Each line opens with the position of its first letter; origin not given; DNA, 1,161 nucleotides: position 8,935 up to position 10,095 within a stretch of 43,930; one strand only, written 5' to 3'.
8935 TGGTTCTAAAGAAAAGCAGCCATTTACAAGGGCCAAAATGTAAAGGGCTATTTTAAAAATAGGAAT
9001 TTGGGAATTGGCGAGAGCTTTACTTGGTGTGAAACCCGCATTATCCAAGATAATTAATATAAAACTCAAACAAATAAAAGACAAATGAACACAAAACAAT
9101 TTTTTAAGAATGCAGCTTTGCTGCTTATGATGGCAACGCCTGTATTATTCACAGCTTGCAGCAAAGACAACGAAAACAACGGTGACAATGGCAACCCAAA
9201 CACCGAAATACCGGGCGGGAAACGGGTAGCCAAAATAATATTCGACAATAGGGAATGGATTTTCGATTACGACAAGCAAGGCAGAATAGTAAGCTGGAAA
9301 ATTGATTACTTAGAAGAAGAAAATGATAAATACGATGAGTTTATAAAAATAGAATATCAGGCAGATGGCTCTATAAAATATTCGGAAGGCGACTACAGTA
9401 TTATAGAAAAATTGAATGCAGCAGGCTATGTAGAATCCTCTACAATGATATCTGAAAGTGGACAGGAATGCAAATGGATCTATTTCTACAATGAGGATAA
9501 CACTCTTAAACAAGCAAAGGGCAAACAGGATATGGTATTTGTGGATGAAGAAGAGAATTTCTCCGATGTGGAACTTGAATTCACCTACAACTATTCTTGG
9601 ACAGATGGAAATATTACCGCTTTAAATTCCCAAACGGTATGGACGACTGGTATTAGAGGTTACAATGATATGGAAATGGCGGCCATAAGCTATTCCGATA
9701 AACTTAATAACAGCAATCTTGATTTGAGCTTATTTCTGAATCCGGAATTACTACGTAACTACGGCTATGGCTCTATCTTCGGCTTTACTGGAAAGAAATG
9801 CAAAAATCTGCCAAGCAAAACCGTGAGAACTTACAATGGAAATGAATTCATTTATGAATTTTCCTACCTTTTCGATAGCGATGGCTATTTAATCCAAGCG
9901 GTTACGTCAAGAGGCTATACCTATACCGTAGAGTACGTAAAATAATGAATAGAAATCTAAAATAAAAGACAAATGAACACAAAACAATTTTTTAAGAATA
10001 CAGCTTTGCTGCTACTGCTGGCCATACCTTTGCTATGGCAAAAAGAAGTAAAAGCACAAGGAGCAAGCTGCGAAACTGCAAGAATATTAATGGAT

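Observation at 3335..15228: Two giant paralogous T9SS cargo genes built from 20 copies of an unassigned Cys-patterned ~100-120-aa module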

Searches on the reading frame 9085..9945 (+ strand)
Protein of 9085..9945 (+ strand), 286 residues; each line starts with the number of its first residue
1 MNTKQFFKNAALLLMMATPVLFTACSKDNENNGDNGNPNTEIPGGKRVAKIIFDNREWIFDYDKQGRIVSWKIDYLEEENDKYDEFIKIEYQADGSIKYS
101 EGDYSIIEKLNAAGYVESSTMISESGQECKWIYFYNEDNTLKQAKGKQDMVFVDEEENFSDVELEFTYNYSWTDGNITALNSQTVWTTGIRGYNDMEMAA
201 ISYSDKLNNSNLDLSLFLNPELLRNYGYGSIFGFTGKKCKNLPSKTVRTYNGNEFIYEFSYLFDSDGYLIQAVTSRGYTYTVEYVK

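Call 6: search_protein_families(library=pfam, proteins=[window:9085-9945:+], max_evalue=1)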
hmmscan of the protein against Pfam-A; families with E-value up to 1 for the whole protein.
window:9085-9945:+ (286 aa): 1 family
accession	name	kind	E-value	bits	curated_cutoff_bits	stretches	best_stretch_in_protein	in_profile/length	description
PF12930.12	DUF3836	-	0.032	14.5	25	1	1-96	1-100/127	Family of unknown function (DUF3836)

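Call 7: search_protein_families(library=ncbifam, proteins=[window:9085-9945:+], max_evalue=1)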
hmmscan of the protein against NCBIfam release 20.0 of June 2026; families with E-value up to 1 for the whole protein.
window:9085-9945:+ (286 aa): 1 family
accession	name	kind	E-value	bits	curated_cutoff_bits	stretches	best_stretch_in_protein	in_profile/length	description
NF047408.1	SA0632_fam_LP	equivalog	0.046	13.4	70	1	12-31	5-24/68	SA0632 family lipoprotein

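Call 62: find_homologous_proteins(query=window:9085-9945:+, max_evalue=0.001)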
Query window:9085-9945:+ (286 aa): 1 proteins with E <= 0.001 among 1347 candidates.
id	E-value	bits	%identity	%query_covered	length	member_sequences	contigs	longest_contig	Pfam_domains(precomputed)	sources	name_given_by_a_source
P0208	8.8e-190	647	100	100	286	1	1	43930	PF15283.13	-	-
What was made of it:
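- Tried and rejected: (5) Conserved neighbourhood: the lipoprotein has no detectable homologues (call 62).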
